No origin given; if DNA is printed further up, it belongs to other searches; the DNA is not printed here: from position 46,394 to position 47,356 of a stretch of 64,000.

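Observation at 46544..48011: ECF-like sigma factor, zinc-less anti-sigma look-alike and unknown protein as a tightly coupled trio between the flagellar TPR gene and ftsZ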

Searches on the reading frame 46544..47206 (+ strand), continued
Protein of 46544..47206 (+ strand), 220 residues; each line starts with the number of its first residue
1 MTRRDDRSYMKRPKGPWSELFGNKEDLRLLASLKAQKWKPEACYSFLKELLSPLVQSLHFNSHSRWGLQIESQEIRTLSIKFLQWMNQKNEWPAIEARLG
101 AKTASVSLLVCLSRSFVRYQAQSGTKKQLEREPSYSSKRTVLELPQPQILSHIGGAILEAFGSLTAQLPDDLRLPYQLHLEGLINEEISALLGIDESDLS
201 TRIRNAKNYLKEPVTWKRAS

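Call 30: find_encoding_contigs(protein=P0003, flank=7000, max_places=1)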
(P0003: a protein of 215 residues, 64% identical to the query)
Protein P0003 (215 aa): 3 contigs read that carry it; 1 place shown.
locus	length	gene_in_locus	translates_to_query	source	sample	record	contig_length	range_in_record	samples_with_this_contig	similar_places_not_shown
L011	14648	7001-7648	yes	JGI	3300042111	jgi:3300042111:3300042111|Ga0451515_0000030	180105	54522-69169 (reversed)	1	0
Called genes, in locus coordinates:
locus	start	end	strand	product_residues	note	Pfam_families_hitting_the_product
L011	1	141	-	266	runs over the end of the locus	PF02108:FliH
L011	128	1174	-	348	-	PF03448:MgtE_N (faint), PF14842:FliG_N, PF14841:FliG_M, PF01706:FliG_C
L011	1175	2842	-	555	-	PF01514:YscJ_FliF, PF08345:YscJ_FliF_C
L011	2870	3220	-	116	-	PF02049:FliE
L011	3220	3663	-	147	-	PF00460:Flg_bb_rod (weak), PF06429:Flg_bbr_C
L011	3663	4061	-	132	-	-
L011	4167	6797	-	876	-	PF00515:TPR_1 (faint), PF07719:TPR_2 (faint)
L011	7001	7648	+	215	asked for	-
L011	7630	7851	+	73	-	-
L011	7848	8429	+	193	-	-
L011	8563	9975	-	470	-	PF00091:Tubulin, PF12327:FtsZ_C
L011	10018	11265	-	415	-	PF14450:FtsA, PF02491:SHS2_FTSA, PF11104:PilM_2 (weak), PF06277:EutA, PF06723:MreB_Mbl, PF14450:FtsA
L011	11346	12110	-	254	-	PF08478:POTRA_1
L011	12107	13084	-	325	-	PF01820:Dala_Dala_lig_N, PF07478:Dala_Dala_lig_C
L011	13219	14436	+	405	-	PF07884:VKOR, PF13462:Thioredoxin_4, PF01323:DSBA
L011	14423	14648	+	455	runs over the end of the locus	PF03448:MgtE_N, PF00571:CBS, PF01769:MgtE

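Call 31: find_encoding_contigs(protein=P0053, flank=7000, max_places=1)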
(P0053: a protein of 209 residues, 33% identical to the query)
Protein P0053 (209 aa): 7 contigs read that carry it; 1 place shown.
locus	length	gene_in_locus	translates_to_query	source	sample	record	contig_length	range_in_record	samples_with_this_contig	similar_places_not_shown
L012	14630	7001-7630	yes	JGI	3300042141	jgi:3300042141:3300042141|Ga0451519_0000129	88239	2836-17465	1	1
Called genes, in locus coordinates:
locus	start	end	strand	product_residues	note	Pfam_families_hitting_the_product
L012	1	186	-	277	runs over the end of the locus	PF02108:FliH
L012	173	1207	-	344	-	PF03448:MgtE_N (faint), PF14842:FliG_N, PF14841:FliG_M, PF14842:FliG_N (weak), PF01706:FliG_C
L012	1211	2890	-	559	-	PF01514:YscJ_FliF, PF08345:YscJ_FliF_C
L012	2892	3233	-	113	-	PF02049:FliE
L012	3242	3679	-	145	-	PF00460:Flg_bb_rod (weak), PF06429:Flg_bbr_C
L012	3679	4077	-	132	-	PF00460:Flg_bb_rod (weak)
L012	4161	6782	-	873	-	PF13428:TPR_14 (faint), PF00515:TPR_1 (faint), PF07719:TPR_2 (faint), PF13181:TPR_8 (faint), PF13424:TPR_12 (faint), PF13432:TPR_16 (weak)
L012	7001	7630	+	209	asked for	-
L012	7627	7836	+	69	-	-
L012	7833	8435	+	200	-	-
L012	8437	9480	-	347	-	PF14213:DUF4325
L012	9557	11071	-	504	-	PF00091:Tubulin, PF12327:FtsZ_C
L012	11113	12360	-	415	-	PF11104:PilM_2 (faint), PF14450:FtsA, PF02491:SHS2_FTSA, PF06723:MreB_Mbl, PF06277:EutA, PF14450:FtsA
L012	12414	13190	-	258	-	PF08478:POTRA_1 (weak)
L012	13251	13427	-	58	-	-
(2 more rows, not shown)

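Call 32: find_encoding_contigs(protein=P0054, flank=7000, max_places=1)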
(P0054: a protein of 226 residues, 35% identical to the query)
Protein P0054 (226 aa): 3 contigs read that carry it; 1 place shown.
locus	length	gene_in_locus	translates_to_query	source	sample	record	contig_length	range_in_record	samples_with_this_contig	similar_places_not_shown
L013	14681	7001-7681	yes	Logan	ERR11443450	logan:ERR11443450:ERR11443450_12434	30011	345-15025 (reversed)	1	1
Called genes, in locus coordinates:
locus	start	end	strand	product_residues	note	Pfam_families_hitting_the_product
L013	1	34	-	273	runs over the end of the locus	PF02108:FliH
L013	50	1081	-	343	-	PF03448:MgtE_N (faint), PF14842:FliG_N, PF14841:FliG_M, PF14842:FliG_N (weak), PF01706:FliG_C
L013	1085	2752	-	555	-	PF01514:YscJ_FliF, PF08345:YscJ_FliF_C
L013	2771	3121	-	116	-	PF02049:FliE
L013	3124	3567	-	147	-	PF00460:Flg_bb_rod, PF06429:Flg_bbr_C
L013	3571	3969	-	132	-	-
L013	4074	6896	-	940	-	PF00515:TPR_1 (faint), PF13181:TPR_8 (faint), PF07719:TPR_2 (faint), PF13424:TPR_12 (faint)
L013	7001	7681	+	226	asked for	-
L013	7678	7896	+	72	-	-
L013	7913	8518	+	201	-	-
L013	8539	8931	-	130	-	-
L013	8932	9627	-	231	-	PF13442:Cytochrome_CBB3 (faint)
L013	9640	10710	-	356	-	-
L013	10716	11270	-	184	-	PF04264:YceI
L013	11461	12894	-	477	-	PF05576:Peptidase_S37, PF05577:Peptidase_S28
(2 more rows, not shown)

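Call 33: predict_structure(alignment_id=A6)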
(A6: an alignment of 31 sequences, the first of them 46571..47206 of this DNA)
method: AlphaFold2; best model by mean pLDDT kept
length: 211 residues; sequences in the alignment: 31
mean_pLDDT: 76.5   pTM: 0.53
mean pLDDT of the five models: 76.5, 73.8, 73.3, 73.2, 70.3
residues with pLDDT >= 90: 47; 70-90: 87; 50-70: 58; < 50: 19
segments of 3 or more residues with pLDDT < 50: 54-57, 118-130
pLDDT, mean of each block of 10 residues (from residue 1): 60 76 91 91 81 54 84 94 90 77 89 65 44 55 60 75 86 84 90 91 68 53
secondary structure, 60 per line:
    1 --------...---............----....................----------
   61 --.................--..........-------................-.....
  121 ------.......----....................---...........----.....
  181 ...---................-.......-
elements in order: H15-26 H31-50 H63-79 H82-91 H99-114 H116-120 H127-133 H138-157 H161-171 H176-183 H187-202 H204-210

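Call 37: fold_search(model_id=the predicted structure, library=pdb)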
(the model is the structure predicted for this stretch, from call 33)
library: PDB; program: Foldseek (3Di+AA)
matches with E <= 10: 226; with E <= 0.001: 0
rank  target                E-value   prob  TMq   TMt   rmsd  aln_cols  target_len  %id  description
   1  8z6g_B                1.2e-02  0.98  0.26  0.31  16.0       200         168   16  the AlgU-MucAcyto complex structure in Pseudomonas aeruginosa (released 2024-05-08)
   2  9m9e_F                2.1e-02  0.97  0.28  0.32  18.3       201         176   16  Structural Basis of Pausing During Transcription Initiation in Mycobacterium tuberculosis (released 2026-01-14)
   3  4nqw_A                3.2e-02  0.95  0.24  0.33  15.0       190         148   17  Structure of Mycobacterium tuberculosis extracytoplasmic function sigma factor SigK in complex with the cytosolic doma (released 2014-01-22)
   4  6in7_B                3.6e-02  0.91  0.25  0.30  16.7       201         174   15  Crystal structure of AlgU in complex with MucA(cyto) (released 2019-07-24)
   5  6kop_F                3.8e-02  0.91  0.25  0.31  23.8       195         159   18  Mycobacterium tuberculosis initial transcription complex comprising sigma H and 5'-OH RNA of 9 nt (released 2020-03-11)
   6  8z6g_D                4.6e-02  0.90  0.26  0.31  14.0       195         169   17  the AlgU-MucAcyto complex structure in Pseudomonas aeruginosa (released 2024-05-08)
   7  9a4r_A                5.4e-02  0.72  0.26  0.26  21.8       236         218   14  Integrative model of RPSH-RPOB by crosslinking MS and deep learning (released 2024-09-18)
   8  7lq4_A                5.4e-02  0.63  0.22  0.24  16.4       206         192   18  Rr (RsiG)2-(c-di-GMP)2-WhiG complex (released 2021-07-14)
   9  6koo_F                6.7e-02  0.85  0.27  0.31  22.4       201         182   15  Mycobacterium tuberculosis initial transcription complex comprising sigma H and 5'-OH RNA of 7 nt (released 2020-03-11)
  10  1or7_A                7.4e-02  0.84  0.27  0.30  18.1       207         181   18  Crystal Structure of Escherichia coli sigmaE with the Cytoplasmic Domain of its Anti-sigma RseA (released 2003-04-15)
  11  6kon_F                1.0e-01  0.80  0.26  0.30  22.5       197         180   14  Mycobacterium tuberculosis initial transcription complex comprising sigma H and 5'-OH RNA of 5 nt (released 2020-03-11)
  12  5uxx_A                1.2e-01  0.77  0.25  0.32  16.8       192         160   13  Co-crystal structure of the sigma factor RpoE in complex with the anti-sigma factor NepR from Bartonella quintana (released 2018-02-28)
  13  6dv9_F                1.2e-01  0.80  0.28  0.33  23.7       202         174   15  Crystal structure of Mycobacterium tuberculosis transcription initiation complex(ECF sigma factor L) containing 5nt RN (released 2019-02-20)
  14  6jcy_F                1.2e-01  0.75  0.26  0.33  24.3       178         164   18  Mycobacterium tuberculosis RNA polymerase transcription initiation open complex with a chimeric ECF sigma factor sigH/ (released 2019-05-29)
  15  6jbq_F                1.2e-01  0.63  0.25  0.28  23.1       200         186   18  CryoEM structure of Escherichia coli sigmaE transcription initiation complex containing 5nt of RNA (released 2019-05-29)
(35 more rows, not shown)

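Call 53: search_protein_families(library=padloc, proteins=[window:46571-47206:+], max_evalue=1)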
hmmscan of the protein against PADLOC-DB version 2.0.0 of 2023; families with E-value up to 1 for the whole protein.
window:46571-47206:+ (211 aa): 0 families

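Call 55: find_encoding_contigs(protein=P0057, flank=6000, max_places=2)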
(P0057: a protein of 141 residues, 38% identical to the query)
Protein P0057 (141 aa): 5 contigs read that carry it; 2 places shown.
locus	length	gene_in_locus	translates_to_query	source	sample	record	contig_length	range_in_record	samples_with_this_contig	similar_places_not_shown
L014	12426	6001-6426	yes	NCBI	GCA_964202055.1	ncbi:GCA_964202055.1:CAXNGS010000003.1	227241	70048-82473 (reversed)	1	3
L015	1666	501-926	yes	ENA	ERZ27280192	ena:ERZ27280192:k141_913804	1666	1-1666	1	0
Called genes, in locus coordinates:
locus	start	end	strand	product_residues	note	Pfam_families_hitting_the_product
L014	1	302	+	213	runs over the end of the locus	-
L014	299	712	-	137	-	PF01451:LMWPc (weak)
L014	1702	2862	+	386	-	PF13365:Trypsin_2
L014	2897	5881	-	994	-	PF13174:TPR_6 (faint), PF07719:TPR_2 (faint), PF13181:TPR_8 (faint)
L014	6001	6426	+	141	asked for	-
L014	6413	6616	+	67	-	-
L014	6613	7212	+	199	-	-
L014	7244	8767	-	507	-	PF00091:Tubulin, PF12327:FtsZ_C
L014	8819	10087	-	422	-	PF14450:FtsA (weak), PF02491:SHS2_FTSA, PF11104:PilM_2 (weak), PF06277:EutA (weak), PF06723:MreB_Mbl, PF14450:FtsA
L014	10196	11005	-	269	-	PF08478:POTRA_1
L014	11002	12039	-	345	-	PF01820:Dala_Dala_lig_N, PF02655:ATP-grasp_3 (weak), PF07478:Dala_Dala_lig_C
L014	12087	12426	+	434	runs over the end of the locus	PF07884:VKOR, PF13462:Thioredoxin_4, PF01323:DSBA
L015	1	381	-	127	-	?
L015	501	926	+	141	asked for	-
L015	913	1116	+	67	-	-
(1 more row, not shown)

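Call 56: find_encoding_contigs(protein=P0050, flank=6000, max_places=1)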
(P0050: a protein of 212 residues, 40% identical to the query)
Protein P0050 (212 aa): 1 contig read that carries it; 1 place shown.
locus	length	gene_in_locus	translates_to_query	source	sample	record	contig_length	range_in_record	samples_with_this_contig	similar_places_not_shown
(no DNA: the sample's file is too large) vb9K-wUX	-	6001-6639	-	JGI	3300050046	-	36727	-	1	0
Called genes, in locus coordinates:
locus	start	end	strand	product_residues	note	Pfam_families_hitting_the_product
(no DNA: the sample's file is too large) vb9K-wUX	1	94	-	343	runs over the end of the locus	PF03448:MgtE_N (faint), PF14842:FliG_N, PF14841:FliG_M, PF14842:FliG_N (weak), PF01706:FliG_C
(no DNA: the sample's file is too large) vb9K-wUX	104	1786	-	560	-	PF01514:YscJ_FliF, PF08345:YscJ_FliF_C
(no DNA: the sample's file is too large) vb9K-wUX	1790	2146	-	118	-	PF02049:FliE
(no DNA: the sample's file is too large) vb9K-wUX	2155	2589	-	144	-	PF00460:Flg_bb_rod (weak), PF06429:Flg_bbr_C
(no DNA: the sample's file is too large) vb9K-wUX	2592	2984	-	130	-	-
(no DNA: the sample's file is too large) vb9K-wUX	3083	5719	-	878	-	PF13428:TPR_14 (faint), PF07719:TPR_2 (faint), PF13181:TPR_8 (faint)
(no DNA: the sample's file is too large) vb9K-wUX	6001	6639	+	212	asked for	-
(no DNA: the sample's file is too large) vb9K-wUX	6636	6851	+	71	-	-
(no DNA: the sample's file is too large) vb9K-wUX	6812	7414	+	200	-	-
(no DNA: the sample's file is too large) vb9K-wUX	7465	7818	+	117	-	PF11218:DUF3011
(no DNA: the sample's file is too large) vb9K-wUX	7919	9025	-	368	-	PF13776:DUF4172, PF02661:Fic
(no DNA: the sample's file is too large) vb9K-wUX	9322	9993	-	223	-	PF02230:Abhydrolase_2, PF12146:Hydrolase_4 (weak), PF00326:Peptidase_S9 (faint), PF00561:Abhydrolase_1 (weak)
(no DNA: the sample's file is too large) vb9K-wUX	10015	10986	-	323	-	PF01522:Polysacc_deac_1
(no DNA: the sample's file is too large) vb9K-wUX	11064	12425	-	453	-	PF00091:Tubulin, PF12327:FtsZ_C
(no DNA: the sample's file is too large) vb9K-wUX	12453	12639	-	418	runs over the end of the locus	PF11104:PilM_2 (weak), PF14450:FtsA (weak), PF02491:SHS2_FTSA, PF06277:EutA, PF06723:MreB_Mbl, PF14450:FtsA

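Call 79: find_related_loci(query=A6, collection=metagenome_contigs, flank=3500)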
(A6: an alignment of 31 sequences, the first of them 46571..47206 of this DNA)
Query A6 (211 aa) in metagenome_contigs; peptide patterns used: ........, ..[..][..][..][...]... (x = any residue, [..] = any of these).
140 stretches matched a pattern; 15 encode a relative of the query (tblastn E <= 1e-3); 15 distinct loci.
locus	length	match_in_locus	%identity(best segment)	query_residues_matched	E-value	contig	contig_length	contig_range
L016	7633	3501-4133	65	1-211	4e-92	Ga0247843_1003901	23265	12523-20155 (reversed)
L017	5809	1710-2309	61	1-211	2e-81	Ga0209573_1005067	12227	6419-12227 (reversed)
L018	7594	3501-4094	42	14-211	1e-43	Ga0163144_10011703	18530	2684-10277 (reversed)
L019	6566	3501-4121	42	1-211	6e-43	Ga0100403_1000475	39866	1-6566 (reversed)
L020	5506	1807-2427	42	1-211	6e-43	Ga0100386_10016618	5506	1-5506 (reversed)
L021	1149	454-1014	38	15-201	2e-37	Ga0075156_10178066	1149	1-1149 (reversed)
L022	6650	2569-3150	33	7-201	2e-31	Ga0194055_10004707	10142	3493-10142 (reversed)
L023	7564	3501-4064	32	6-201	4e-30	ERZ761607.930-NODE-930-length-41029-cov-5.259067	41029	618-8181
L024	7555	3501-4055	33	6-201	2e-25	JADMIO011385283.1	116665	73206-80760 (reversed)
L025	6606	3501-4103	29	10-204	1e-21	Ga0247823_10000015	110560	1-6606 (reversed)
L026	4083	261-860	27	8-201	1e-20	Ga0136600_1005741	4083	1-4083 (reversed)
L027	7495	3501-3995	30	37-206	3e-20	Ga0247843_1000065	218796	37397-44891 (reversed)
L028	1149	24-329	43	98-201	1e-16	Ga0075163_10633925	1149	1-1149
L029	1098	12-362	37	85-211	6e-14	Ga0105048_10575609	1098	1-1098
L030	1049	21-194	48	144-201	9e-13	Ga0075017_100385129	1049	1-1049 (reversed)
